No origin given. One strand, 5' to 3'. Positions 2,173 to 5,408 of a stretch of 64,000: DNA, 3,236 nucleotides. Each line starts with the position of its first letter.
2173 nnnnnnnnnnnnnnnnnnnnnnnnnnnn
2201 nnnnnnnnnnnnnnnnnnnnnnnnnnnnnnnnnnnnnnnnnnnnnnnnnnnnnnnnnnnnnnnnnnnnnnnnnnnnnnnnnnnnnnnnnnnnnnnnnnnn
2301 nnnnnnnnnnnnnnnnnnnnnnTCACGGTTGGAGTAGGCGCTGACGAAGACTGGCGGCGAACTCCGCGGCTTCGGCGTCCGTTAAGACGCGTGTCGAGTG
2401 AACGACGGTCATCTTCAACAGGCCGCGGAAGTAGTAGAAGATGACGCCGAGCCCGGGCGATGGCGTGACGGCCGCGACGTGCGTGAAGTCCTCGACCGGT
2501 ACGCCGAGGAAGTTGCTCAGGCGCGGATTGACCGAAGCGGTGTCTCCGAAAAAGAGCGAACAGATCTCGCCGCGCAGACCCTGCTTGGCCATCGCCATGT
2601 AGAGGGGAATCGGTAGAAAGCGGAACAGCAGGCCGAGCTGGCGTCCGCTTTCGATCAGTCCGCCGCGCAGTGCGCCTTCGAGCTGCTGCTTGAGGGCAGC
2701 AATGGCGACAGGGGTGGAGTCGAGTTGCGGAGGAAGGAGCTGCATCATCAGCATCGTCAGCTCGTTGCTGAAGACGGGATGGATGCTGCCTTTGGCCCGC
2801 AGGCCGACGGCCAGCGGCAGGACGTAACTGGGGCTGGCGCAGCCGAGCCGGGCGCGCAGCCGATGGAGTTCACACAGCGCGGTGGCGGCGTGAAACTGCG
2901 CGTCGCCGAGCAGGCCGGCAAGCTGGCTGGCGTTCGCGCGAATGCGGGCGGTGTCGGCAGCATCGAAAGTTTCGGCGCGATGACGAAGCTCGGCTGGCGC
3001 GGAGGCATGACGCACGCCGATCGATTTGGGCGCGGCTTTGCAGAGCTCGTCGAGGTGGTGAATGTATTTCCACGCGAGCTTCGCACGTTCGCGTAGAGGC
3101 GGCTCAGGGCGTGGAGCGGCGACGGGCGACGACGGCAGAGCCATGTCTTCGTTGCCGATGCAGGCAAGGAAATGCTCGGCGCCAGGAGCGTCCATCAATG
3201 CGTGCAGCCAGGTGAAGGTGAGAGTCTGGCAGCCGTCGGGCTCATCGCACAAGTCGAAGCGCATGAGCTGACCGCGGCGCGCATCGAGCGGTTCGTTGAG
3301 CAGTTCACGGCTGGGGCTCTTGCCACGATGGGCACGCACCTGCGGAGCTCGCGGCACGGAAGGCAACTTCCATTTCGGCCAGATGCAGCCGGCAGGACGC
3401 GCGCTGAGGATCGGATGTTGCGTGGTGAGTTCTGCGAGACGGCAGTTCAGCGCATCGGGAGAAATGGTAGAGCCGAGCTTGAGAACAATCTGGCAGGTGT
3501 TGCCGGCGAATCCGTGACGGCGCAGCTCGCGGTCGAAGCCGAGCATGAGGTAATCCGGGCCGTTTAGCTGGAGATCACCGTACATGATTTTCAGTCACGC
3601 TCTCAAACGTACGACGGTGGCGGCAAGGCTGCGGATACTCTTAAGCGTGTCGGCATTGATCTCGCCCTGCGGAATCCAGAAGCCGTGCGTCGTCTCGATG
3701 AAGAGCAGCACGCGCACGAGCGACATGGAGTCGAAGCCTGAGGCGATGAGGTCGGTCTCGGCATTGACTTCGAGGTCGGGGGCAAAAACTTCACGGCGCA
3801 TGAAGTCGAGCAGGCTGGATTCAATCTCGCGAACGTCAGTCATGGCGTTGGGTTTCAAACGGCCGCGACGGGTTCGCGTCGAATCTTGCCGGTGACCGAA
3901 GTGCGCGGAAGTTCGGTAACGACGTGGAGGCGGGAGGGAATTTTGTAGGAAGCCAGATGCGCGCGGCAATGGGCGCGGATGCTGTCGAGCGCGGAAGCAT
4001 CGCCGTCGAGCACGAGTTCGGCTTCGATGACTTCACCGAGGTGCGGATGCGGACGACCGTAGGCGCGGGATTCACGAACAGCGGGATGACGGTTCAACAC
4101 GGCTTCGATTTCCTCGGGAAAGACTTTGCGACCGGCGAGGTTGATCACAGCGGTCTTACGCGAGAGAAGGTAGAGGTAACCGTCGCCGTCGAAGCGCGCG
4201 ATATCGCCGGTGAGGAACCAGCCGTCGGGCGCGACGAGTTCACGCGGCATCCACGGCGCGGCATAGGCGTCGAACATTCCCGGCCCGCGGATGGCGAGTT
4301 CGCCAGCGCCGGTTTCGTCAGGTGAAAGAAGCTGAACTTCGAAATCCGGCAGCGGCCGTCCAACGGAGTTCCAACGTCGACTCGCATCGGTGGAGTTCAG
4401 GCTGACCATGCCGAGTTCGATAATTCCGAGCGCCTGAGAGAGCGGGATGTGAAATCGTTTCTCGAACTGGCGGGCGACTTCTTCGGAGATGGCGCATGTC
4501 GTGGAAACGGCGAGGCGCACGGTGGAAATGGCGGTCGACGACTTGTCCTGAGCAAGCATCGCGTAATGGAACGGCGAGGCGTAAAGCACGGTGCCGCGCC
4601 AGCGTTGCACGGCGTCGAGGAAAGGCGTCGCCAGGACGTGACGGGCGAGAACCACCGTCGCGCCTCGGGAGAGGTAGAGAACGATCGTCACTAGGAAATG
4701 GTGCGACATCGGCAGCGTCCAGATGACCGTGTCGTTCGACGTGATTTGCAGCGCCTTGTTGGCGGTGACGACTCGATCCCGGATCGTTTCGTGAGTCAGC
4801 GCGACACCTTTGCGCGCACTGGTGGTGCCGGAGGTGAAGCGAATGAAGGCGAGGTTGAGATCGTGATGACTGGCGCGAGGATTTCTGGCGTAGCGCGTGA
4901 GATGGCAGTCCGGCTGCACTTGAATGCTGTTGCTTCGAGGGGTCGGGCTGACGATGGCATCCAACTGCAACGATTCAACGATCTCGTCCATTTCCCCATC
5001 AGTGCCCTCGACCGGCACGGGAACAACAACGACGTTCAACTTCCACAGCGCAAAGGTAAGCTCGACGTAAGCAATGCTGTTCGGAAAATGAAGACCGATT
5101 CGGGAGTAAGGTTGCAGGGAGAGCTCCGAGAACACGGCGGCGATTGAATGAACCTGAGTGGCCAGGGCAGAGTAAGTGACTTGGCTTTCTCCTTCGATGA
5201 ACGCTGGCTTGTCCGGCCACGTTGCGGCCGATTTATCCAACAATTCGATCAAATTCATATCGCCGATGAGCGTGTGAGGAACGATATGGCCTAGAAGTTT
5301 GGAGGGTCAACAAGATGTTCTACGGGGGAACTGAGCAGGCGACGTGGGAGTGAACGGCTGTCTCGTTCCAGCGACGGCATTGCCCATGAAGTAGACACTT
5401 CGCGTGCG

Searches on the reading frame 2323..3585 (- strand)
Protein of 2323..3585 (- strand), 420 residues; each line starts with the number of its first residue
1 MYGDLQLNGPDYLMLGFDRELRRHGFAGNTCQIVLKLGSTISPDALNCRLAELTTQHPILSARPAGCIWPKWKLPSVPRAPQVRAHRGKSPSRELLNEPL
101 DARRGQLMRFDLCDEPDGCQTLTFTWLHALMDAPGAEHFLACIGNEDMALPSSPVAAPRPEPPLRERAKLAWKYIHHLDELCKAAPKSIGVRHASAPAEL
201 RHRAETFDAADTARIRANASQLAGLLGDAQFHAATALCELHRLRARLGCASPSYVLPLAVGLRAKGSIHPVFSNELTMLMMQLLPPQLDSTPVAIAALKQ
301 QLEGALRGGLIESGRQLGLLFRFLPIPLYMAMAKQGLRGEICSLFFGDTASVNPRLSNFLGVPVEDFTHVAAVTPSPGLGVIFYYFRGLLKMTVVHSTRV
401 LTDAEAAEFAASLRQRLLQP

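Call 5: search_protein_families(library=pfam, proteins=[window:2323-3585:-])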
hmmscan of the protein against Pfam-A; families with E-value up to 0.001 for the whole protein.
window:2323-3585:- (420 aa): 0 families

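Call 15: search_protein_families(library=pfam, proteins=[window:2323-3585:-], max_evalue=0.00001)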
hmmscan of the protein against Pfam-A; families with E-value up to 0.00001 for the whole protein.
window:2323-3585:- (420 aa): 0 families

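Call 26: search_protein_families(library=ncbifam, proteins=[window:2323-3585:-], max_evalue=1e-10)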
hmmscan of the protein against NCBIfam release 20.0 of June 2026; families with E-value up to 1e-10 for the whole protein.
window:2323-3585:- (420 aa): 0 families

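Call 67: search_solved_structures(query=window:2323-3585:-, max_evalue=1)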
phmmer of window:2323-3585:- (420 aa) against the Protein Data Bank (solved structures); distinct sequences matched with E-value up to 1: 0.
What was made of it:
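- Tried and rejected: The HxxxD protein has no solved-structure relative by sequence (call 67).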

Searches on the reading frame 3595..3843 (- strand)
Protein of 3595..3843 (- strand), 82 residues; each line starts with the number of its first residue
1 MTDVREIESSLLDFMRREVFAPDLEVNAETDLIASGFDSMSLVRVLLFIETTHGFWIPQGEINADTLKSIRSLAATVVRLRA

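Call 42: search_protein_families(library=ncbifam, proteins=[window:3595-3843:-], max_evalue=0.000001)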
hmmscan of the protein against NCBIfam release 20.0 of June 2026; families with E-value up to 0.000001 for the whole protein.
window:3595-3843:- (82 aa): 1 family
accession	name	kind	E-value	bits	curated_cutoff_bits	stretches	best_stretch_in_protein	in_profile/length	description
NF005480.0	PRK07081.1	equivalog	8.3e-08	32.1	72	1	25-81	21-77/83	acyl carrier protein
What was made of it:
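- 3595..3843 (-): Acyl carrier protein, 82 aa, with a GFDSMSL motif. NCBIfam acyl carrier protein PRK07081 at E 8e-8, below the cut-off (call 42).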

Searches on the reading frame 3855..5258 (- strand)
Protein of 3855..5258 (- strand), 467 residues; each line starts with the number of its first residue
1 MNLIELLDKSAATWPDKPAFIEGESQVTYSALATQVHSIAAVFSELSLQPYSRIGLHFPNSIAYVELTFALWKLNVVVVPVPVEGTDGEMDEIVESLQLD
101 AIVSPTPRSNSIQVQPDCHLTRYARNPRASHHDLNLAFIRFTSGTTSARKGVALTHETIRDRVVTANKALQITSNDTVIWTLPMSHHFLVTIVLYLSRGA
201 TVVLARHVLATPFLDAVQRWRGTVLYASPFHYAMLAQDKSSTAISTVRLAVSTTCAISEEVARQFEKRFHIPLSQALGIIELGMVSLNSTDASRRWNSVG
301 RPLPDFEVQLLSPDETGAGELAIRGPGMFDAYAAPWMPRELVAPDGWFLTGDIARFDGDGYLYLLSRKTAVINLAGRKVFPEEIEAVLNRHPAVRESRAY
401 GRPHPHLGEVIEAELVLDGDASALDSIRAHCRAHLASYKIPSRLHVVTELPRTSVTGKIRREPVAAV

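Call 5: search_protein_families(library=pfam, proteins=[window:3855-5258:-])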
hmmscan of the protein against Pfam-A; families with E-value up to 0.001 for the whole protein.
window:3855-5258:- (467 aa): 2 families
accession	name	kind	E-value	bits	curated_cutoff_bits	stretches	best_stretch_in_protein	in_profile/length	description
PF00501.34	AMP-binding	-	3.4e-55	187.9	29.9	1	8-332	2-383/384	AMP-binding enzyme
PF13193.12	AMP-binding_C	-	7.9e-15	56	24.5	1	383-454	1-73/76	AMP-binding enzyme C-terminal domain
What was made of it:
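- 3855..5258 (-): AMP-dependent acyl-CoA/ACP ligase; first gene of the left-edge operon. Pfam AMP-binding plus AMP-binding_C (call 5).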

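Call 26: search_protein_families(library=ncbifam, proteins=[window:3855-5258:-], max_evalue=1e-10)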
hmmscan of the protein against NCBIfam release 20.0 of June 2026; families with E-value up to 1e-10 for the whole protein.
window:3855-5258:- (467 aa): 89 families (the best 25 are shown)
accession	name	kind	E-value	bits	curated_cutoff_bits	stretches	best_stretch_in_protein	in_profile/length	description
NF004837.0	PRK06187.1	subfamily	3.4e-71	240.1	476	1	131-462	167-516/531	long-chain-fatty-acid--CoA ligase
NF005307.0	PRK06839.1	equivalog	1.7e-61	208.4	748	1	7-462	8-487/496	o-succinylbenzoate--CoA ligase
NF004114.0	PRK05605.1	equivalog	1.5e-60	205.1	766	1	124-464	213-565/575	long-chain-fatty-acid--CoA ligase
NF052269.1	Staph_lig_FadD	equivalog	5.2e-58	196.6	650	1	11-459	10-484/499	long-chain-fatty-acid--CoA ligase FadD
NF006182.0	PRK08316.1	subfamily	2.4e-56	191.3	663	2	101-459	138-508/523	fatty acyl-CoA synthetase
NF005702.0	PRK07514.1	subfamily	5.8e-56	189.9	558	1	4-461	6-493/506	malonyl-CoA synthase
NF006523.0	PRK08974.1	equivalog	1.5e-54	185.1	884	1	133-462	205-548/561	long-chain-fatty-acid--CoA ligase FadD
NF005801.1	PRK07656.1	equivalog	5.8e-54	183.6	657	1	132-459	162-494/500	FadD3 family acyl-CoA ligase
TIGR01923.1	menE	equivalog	1e-53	182.8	330.15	1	28-462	1-440/442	o-succinylbenzoate--CoA ligase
NF002966.0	PRK03640.1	equivalog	1.9e-53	181.8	556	1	5-463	6-475/483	o-succinylbenzoate--CoA ligase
NF005714.0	PRK07529.1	subfamily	6.9e-52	176.6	632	1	135-461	219-569/640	acyl-CoA synthetase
NF004511.1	PRK05852.1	equivalog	7.3e-52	176.6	650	1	3-465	1-501/505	FadD7 family fatty acid--CoA ligase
NF005858.0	PRK07787.1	subfamily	1.6e-51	175.2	575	1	15-462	15-466/471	acyl-CoA synthetase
NF006181.0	PRK08314.1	subfamily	1.8e-51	175.1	705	1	125-459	195-545/563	long-chain-fatty-acid--CoA ligase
NF009233.0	PRK12583.1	subfamily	2.9e-50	171.2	832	1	135-461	202-543/558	fatty acid CoA ligase family protein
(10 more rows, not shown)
